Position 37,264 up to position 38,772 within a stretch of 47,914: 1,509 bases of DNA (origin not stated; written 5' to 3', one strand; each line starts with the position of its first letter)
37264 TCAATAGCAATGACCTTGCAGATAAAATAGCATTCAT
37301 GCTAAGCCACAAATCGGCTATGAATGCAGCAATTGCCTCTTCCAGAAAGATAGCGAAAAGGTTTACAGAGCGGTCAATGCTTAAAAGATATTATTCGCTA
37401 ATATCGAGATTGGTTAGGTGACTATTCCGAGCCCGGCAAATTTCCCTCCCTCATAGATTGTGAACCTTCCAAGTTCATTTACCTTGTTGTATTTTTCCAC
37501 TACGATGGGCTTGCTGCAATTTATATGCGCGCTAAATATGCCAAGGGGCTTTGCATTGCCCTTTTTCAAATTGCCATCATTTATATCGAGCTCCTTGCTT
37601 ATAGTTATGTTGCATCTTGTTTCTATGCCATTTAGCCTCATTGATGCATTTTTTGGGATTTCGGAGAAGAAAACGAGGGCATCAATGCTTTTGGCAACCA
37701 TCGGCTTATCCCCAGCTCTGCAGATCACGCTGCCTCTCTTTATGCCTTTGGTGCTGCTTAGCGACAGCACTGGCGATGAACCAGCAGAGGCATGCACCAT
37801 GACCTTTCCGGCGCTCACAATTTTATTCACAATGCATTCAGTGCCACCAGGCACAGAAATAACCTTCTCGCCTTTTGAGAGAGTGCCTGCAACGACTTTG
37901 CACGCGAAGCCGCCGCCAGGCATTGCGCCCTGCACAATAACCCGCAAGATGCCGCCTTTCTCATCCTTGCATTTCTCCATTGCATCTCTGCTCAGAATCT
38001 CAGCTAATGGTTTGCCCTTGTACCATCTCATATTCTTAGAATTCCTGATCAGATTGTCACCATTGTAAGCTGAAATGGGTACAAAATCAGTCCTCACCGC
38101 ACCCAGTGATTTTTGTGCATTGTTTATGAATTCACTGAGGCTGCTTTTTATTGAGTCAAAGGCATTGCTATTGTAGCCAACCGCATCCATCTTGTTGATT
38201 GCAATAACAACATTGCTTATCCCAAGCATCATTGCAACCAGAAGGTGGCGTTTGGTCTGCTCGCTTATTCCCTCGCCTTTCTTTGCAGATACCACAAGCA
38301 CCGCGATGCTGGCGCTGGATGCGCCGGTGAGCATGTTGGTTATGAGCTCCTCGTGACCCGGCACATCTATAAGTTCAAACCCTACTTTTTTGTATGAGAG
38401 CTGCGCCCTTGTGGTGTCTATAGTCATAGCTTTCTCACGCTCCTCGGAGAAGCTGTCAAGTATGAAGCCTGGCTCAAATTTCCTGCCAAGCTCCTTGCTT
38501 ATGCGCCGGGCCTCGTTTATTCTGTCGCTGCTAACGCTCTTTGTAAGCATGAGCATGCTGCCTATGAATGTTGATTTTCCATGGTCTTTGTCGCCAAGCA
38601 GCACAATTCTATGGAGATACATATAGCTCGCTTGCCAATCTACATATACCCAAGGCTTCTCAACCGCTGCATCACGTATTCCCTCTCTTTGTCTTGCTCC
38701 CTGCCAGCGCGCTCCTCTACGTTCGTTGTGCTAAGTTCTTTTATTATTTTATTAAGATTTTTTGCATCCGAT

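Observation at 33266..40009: Candidate carbamoyl/sulfo-glycan modification island: NodU-like carbamoyltransferase + AP-superfamily enzyme + GT4 converging on RHH-unknown-CysD-CysN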

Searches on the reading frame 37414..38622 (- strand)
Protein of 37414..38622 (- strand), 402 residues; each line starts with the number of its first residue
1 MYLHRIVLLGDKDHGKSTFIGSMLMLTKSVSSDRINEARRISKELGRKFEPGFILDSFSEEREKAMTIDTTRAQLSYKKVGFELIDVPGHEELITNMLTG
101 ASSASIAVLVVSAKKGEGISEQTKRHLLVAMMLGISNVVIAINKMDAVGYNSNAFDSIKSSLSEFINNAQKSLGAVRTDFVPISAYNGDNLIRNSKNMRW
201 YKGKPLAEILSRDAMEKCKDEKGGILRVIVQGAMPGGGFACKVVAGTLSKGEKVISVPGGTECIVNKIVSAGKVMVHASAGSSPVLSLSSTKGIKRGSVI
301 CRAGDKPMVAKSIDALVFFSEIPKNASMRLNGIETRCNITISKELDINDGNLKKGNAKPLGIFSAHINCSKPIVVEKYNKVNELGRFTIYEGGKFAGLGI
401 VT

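Call 3: search_protein_families(library=pfam, proteins=[window:37414-38622:-], max_evalue=0.01)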
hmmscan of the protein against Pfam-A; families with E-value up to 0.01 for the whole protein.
window:37414-38622:- (402 aa): 7 families
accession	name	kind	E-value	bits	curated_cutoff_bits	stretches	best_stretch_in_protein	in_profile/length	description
PF00009.33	GTP_EFTU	-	1.1e-36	126.7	26.5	1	5-191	5-175/188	Elongation factor Tu GTP binding domain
PF22594.2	GTP-eEF1A_C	-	5.5e-08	33.6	27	1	328-402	23-101/101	GTP-eEF1A C-terminal domain-like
PF01926.29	MMR_HSR1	-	6.1e-05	23.6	21.9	0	65-125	31-95/113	50S ribosome-binding GTPase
PF03193.22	RsgA_GTPase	-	0.00046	20.5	30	0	104-158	23-75/174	RsgA GTPase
PF08477.19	Roc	-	0.00096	19.8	27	0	54-146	20-119/119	Ras of Complex, Roc, domain of DAPkinase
PF09439.16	SRPRB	-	0.0018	18.1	25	1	63-110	30-80/178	Signal recognition particle receptor beta subunit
PF00025.27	Arf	-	0.0067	16.4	22.3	0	63-154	41-134/174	ADP-ribosylation factor family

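Call 4: search_protein_families(library=ncbifam, proteins=[window:37414-38622:-], max_evalue=0.01)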
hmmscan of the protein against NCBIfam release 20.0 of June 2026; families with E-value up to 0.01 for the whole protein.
window:37414-38622:- (402 aa): 35 families (the best 25 are shown)
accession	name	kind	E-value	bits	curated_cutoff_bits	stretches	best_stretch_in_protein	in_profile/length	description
NF008969.0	PRK12317.1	subfamily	3.5e-74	249.9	502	1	6-401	10-418/426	elongation factor 1-alpha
NF004035.0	PRK05506.1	subfamily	2.3e-72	244.2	715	1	3-389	24-416/632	bifunctional sulfate adenylyltransferase subunit 1/adenylylsulfate kinase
TIGR02034.1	CysN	subfamily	9.6e-71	239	336.1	1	5-389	2-392/406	sulfate adenylyltransferase, large subunit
NF003478.0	PRK05124.1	equivalog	2.4e-68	230.9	590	1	4-389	28-419/475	sulfate adenylyltransferase subunit CysN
TIGR00483.1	EF-1_alpha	equivalog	3e-66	223.7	540.1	1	6-401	10-419/427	translation elongation factor EF-1 subunit alpha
TIGR00475.1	selB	equivalog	1e-25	90.5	242.25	1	58-314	28-269/581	selenocysteine-specific translation elongation factor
NF000766.0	PRK00049.1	subfamily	2.4e-22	79.3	449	1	9-305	18-300/396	elongation factor Tu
NF009372.0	PRK12735.1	subfamily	2.4e-20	72.7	479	1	9-304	18-299/396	elongation factor Tu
NF009373.0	PRK12736.1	subfamily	4.5e-20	71.8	452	1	8-169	17-161/394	elongation factor Tu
TIGR03680.1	eif2g_arch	equivalog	9.8e-20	71.1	514.5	1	6-191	8-185/407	translation initiation factor IF-2 subunit gamma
NF003077.0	PRK04000.1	equivalog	2.9e-19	69.5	315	1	6-191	12-189/412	translation initiation factor IF-2 subunit gamma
TIGR00485.1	EF-Tu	equivalog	4.9e-18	65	522.4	1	9-169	18-161/394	elongation factor Tu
NF009381.0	PRK12740.1-5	subfamily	1.8e-14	53.1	583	1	4-163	10-155/692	elongation factor G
NF009891.0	PRK13351.1-1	equivalog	3.3e-13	49.1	597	1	5-157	11-145/681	elongation factor G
NF012153.1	tet_protect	equivalog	4.4e-12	45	775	1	55-171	40-154/614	tetracycline resistance ribosomal protection protein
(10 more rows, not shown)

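Call 7: find_encoding_contigs(protein=window:37414-38622:-, flank=10000, max_places=6)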
Protein window:37414-38622:- (402 aa): 1 contig read that carries it; 1 place shown.
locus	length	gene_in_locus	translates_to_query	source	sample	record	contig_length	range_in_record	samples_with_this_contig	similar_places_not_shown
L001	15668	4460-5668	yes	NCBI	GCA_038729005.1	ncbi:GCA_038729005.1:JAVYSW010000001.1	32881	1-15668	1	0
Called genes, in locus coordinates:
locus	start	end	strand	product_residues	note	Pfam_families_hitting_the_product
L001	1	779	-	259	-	?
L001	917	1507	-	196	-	PF06168:DUF981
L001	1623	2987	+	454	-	PF00324:AA_permease, PF03845:Spore_permease (weak), PF13520:AA_permease_2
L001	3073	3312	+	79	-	-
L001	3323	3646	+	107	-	-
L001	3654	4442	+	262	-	PF01507:PAPS_reduct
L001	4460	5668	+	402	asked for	PF00009:GTP_EFTU, PF22594:GTP-eEF1A_C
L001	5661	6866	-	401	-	PF20706:GT4-conflict (weak), PF00534:Glycos_transf_1, PF13692:Glyco_trans_1_4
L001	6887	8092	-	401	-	PF01663:Phosphodiest (faint), PF00884:Sulfatase (weak)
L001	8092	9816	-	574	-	PF02543:Carbam_trans_N, PF22521:HypF_C_2 (weak), PF16861:Carbam_trans_C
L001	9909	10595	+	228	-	PF01209:Ubie_methyltran, PF02353:CMAS (weak), PF13489:Methyltransf_23, PF24675:NpmA (weak), PF13847:Methyltransf_31, PF08241:Methyltransf_11, PF08242:Methyltransf_12, PF13649:Methyltransf_25, +2 more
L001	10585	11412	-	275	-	PF01875:Memo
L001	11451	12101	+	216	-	PF00730:HhH-GPD, PF00633:HHH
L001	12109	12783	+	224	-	PF01902:Diphthami_syn_2_N, PF28410:Diphthami_syn_2_C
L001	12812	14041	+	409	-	PF00155:Aminotran_1_2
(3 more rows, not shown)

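Call 8: find_homologous_proteins(query=window:37414-38622:-)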
Query window:37414-38622:- (402 aa): 1071 proteins with E <= 0.001 among 8000 candidates; the best 120 are listed.
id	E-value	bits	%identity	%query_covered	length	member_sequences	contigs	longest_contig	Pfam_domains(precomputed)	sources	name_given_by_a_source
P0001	1.1e-256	869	100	100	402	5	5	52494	PF22594.3,PF00009.34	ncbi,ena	ncbi:MAG: GTP-binding protein [Candidatus Micrarchaeaceae archaeon]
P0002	4.6e-174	597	69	100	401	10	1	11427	PF22594.3,PF00009.34,PF03193.23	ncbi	ncbi:MAG: GTP-binding protein [Candidatus Micrarchaeaceae archaeon]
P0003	1.8e-148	513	59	100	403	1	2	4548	PF22594.3,PF00009.34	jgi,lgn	-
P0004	1.7e-145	503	59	100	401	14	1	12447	PF22594.3,PF00009.34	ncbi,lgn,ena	-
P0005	4.4e-141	488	56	100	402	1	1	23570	PF22594.3,PF00009.34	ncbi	ncbi:MAG: GTP-binding protein [Candidatus Micrarchaeia archaeon]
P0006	4.9e-141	488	57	100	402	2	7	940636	PF22594.3,PF00009.34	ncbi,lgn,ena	-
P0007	8.2e-139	481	56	100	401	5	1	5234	PF22594.3,PF00009.34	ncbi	ncbi:MAG: GTP-binding protein [Candidatus Micrarchaeia archaeon]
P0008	1.5e-128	447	54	100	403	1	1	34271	PF22594.3,PF00009.34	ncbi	ncbi:MAG: GTP-binding protein [Candidatus Micrarchaeia archaeon]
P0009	4.7e-121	422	52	100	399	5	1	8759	PF22594.3,PF00009.34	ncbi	-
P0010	3.7e-109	383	48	100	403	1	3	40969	PF01926.30,PF22594.3,PF00009.34,PF03144.32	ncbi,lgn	-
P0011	1.5e-107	378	49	100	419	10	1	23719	PF01926.30,PF22594.3,PF00009.34,PF03193.23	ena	-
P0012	1.1e-105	372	48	100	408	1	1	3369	PF01926.30,PF22594.3,PF00009.34,PF03193.23,PF03144.32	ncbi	ncbi:MAG: GTP-binding protein [Candidatus Micrarchaeia archaeon]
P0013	1.5e-105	371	47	100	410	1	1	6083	PF01926.30,PF22594.3,PF00009.34,PF03144.32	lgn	-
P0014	7.2e-105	369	48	100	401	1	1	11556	PF01926.30,PF22594.3,PF00009.34,PF03193.23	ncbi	ncbi:MAG: GTP-binding protein [Candidatus Micrarchaeaceae archaeon]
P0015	2.7e-104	367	47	100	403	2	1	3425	PF01926.30,PF22594.3,PF00009.34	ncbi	ncbi:MAG: GTP-binding protein [Candidatus Micrarchaeia archaeon]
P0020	1.5e-102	361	47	100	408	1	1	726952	PF01926.30,PF22594.3,PF00009.34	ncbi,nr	ncbi:MAG: 50S ribosome-binding GTPase [Candidatus Micrarchaeota archaeon]|nr:50S ribosome-binding GT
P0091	4.0e-96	340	47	99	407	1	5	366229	PF22594.3,PF00009.34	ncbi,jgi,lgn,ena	jgi:small GTP-binding protein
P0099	1.5e-95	338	44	100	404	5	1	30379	PF01926.30,PF22594.3,PF00009.34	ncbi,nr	ncbi:GTP-binding protein [Candidatus Marsarchaeota archaeon]|nr:GTP-binding protein [Candidatus Mars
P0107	3.7e-95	337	46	100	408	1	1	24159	PF22594.3,PF00009.34,PF03144.32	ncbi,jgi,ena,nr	ncbi:MAG TPA: GTP-binding protein [Candidatus Acidoferrum sp.]|nr:GTP-binding protein [Candidatus Ac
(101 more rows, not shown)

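Call 13: find_encoding_contigs(protein=P0002, flank=10000, max_places=2)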
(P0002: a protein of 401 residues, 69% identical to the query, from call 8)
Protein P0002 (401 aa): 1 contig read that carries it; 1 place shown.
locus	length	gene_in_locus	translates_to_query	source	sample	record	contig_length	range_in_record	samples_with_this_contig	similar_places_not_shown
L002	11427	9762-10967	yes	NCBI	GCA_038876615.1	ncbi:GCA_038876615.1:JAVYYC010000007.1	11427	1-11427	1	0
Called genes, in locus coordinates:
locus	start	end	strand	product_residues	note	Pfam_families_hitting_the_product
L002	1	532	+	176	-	PF04343:DUF488, PF22751:DUF488-N3a (weak)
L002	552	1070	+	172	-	PF03167:UDG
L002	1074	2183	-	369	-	PF00348:polyprenyl_synt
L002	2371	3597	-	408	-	PF27720:SSNA1 (faint)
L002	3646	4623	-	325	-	PF11790:Glyco_hydro_cc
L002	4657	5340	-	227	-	-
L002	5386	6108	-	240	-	PF00926:DHBP_synthase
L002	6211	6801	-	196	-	PF06168:DUF981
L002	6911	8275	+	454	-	PF00324:AA_permease, PF03845:Spore_permease (weak), PF13520:AA_permease_2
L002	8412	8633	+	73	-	-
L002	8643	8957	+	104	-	-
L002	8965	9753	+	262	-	PF01507:PAPS_reduct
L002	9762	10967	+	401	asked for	PF00009:GTP_EFTU, PF03193:RsgA_GTPase (faint), PF22594:GTP-eEF1A_C (faint)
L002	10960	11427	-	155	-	PF00534:Glycos_transf_1, PF13692:Glyco_trans_1_4, PF20706:GT4-conflict (weak)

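Call 14: find_encoding_contigs(protein=P0006, flank=10000, max_places=2)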
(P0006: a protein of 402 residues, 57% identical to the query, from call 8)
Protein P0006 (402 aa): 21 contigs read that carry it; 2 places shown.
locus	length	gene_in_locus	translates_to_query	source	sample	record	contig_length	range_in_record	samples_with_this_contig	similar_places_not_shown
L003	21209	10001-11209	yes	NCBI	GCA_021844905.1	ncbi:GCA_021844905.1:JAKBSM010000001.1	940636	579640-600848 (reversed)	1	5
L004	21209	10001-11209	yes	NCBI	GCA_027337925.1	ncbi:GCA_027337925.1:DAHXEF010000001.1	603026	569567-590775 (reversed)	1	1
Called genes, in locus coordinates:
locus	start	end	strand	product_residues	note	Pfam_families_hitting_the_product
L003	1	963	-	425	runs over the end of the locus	PF13173:AAA_14, PF13635:DUF4143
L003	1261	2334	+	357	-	-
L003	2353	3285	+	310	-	PF05050:Methyltransf_21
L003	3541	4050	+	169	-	PF04989:RMNT_CmcI (faint), PF13578:Methyltransf_24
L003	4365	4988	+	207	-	-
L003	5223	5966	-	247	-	PF01209:Ubie_methyltran, PF03141:Methyltransf_29 (weak), PF13489:Methyltransf_23, PF06325:PrmA, PF13847:Methyltransf_31, PF08241:Methyltransf_11, PF08242:Methyltransf_12, PF13649:Methyltransf_25, +1 more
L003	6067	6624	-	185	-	-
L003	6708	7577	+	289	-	-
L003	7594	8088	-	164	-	PF04008:Adenosine_kin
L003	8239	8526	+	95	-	PF14076:DUF4258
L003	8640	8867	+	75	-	-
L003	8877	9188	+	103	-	-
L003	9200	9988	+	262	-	PF01507:PAPS_reduct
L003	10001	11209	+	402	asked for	PF00009:GTP_EFTU, PF22594:GTP-eEF1A_C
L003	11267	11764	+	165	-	-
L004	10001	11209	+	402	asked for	PF00009:GTP_EFTU, PF22594:GTP-eEF1A_C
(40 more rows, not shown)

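Call 15: find_encoding_contigs(protein=P0020, flank=10000, max_places=2)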
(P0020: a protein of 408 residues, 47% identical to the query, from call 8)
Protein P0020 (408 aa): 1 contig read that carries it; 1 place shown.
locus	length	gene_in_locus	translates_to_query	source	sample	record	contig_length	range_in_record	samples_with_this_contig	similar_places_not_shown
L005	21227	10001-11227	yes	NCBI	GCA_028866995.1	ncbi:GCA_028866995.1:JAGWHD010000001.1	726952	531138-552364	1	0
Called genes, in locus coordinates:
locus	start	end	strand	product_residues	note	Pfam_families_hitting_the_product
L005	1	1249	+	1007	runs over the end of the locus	PF05124:S_layer_C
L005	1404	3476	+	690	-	-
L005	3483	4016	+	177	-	-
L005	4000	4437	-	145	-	PF01870:Hjc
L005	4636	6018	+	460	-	PF13662:Toprim_4 (weak)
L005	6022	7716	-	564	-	PF08915:tRNA-Thr_ED, PF00587:tRNA-synt_2b, PF03129:HGTP_anticodon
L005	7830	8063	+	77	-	-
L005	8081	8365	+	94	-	-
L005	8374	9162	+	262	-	PF01507:PAPS_reduct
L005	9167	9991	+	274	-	PF00961:LAGLIDADG_1, PF14528:LAGLIDADG_3 (faint)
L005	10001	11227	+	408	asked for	PF00009:GTP_EFTU, PF01926:MMR_HSR1 (faint), PF22594:GTP-eEF1A_C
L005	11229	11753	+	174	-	PF08242:Methyltransf_12 (weak), PF13489:Methyltransf_23, PF08241:Methyltransf_11, PF08003:Methyltransf_9, PF13649:Methyltransf_25 (weak), PF13847:Methyltransf_31 (weak)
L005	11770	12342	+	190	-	PF13580:SIS_2, PF01380:SIS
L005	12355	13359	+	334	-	PF00288:GHMP_kinases_N, PF08544:GHMP_kinases_C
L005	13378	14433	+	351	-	PF00534:Glycos_transf_1, PF13692:Glyco_trans_1_4, PF13524:Glyco_trans_1_2 (weak)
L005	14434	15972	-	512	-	PF01663:Phosphodiest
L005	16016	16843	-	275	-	PF01875:Memo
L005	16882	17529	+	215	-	PF00730:HhH-GPD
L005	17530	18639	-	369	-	PF04406:TP6A_N, PF20768:Topo_VI_alpha, PF21180:TOP6A-Spo11_Toprim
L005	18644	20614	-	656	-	PF00493:MCM (faint), PF01078:Mg_chelatase, PF05496:RuvB_N (faint), PF20030:bpMoxR (faint), PF00158:Sigma54_activat (weak), PF20436:LonB_AAA-LID, PF05362:Lon_C, PF13541:ChlI, +5 more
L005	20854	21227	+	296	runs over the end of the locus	PF00924:MS_channel_2nd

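Call 18: find_encoding_contigs(protein=P0099, flank=10000, max_places=1)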
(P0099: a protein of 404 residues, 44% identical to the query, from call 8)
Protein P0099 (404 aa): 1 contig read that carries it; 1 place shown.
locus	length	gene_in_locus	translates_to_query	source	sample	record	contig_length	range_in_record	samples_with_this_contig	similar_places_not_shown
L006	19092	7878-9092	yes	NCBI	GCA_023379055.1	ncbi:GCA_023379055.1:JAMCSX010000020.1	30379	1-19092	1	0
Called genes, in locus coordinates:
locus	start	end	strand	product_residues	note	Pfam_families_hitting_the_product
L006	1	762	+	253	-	PF01385:OrfB_IS605, PF07282:Cas12f1-like_TNB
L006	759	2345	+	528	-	PF02689:Herpes_Helicase (faint), PF05970:PIF1, PF13245:AAA_19, PF13401:AAA_22 (weak), PF13604:AAA_30, PF01443:Viral_helicase1 (faint), PF13538:UvrD_C_2 (weak), PF13280:WYL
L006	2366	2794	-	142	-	PF01870:Hjc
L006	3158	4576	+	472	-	PF01751:Toprim (weak), PF13662:Toprim_4 (weak)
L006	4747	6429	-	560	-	PF08915:tRNA-Thr_ED, PF00587:tRNA-synt_2b, PF03129:HGTP_anticodon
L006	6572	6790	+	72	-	-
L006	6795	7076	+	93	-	-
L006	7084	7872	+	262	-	PF01507:PAPS_reduct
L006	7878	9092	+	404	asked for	PF00009:GTP_EFTU, PF01926:MMR_HSR1 (faint), PF22594:GTP-eEF1A_C (weak)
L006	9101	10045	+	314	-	PF00106:adh_short (weak), PF01073:3Beta_HSD, PF01370:Epimerase, PF02719:Polysacc_synt_2, PF04321:RmlD_sub_bind, PF05368:NmrA, PF16363:GDP_Man_Dehyd, PF13460:NAD_binding_10, +1 more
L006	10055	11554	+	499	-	PF01663:Phosphodiest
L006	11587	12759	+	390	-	PF01370:Epimerase, PF16363:GDP_Man_Dehyd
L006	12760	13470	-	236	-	PF00483:NTP_transferase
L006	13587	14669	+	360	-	PF20706:GT4-conflict (weak), PF00534:Glycos_transf_1, PF13692:Glyco_trans_1_4, PF13524:Glyco_trans_1_2 (weak)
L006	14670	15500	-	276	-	PF01875:Memo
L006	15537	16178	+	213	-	PF00730:HhH-GPD, PF00633:HHH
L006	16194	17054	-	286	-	PF05116:S6PP (faint), PF08282:Hydrolase_3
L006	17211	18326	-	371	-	PF04406:TP6A_N, PF20768:Topo_VI_alpha (weak), PF21180:TOP6A-Spo11_Toprim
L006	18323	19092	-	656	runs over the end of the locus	PF00493:MCM (faint), PF01078:Mg_chelatase, PF05496:RuvB_N (faint), PF00158:Sigma54_activat, PF07728:AAA_5 (weak), PF20436:LonB_AAA-LID (weak), PF05362:Lon_C, PF13541:ChlI (weak), +4 more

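Call 19: find_encoding_contigs(protein=P0091, flank=10000, max_places=1)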
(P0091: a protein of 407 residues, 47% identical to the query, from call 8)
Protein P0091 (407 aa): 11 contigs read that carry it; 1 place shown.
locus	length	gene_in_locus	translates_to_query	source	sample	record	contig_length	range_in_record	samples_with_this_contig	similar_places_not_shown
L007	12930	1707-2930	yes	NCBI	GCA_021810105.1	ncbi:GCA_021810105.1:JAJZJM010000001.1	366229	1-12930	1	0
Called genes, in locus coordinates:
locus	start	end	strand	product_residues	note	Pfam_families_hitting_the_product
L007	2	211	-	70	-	?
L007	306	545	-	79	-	-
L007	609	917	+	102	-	-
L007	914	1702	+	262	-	PF01507:PAPS_reduct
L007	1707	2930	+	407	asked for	PF00009:GTP_EFTU, PF22594:GTP-eEF1A_C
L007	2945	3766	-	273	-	PF01875:Memo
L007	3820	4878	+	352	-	PF00817:IMS, PF11798:IMS_HHH, PF21999:IMS_HHH_1 (weak), PF11799:IMS_C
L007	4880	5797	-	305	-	PF00890:FAD_binding_2 (faint), PF01134:GIDA (faint), PF01266:DAO (faint), PF03486:HI0933_like (faint), PF07992:Pyr_redox_2, PF12831:FAD_oxidored (faint), PF13738:Pyr_redox_3, PF00070:Pyr_redox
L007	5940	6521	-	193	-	PF04140:ICMT, PF04191:PEMT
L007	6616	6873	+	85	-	-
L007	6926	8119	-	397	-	PF12323:HTH_OrfB_IS605 (weak), PF01385:OrfB_IS605, PF07282:Cas12f1-like_TNB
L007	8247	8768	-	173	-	PF00719:Pyrophosphatase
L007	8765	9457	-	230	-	PF00334:NDK (faint)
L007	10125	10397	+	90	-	-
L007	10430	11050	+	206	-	-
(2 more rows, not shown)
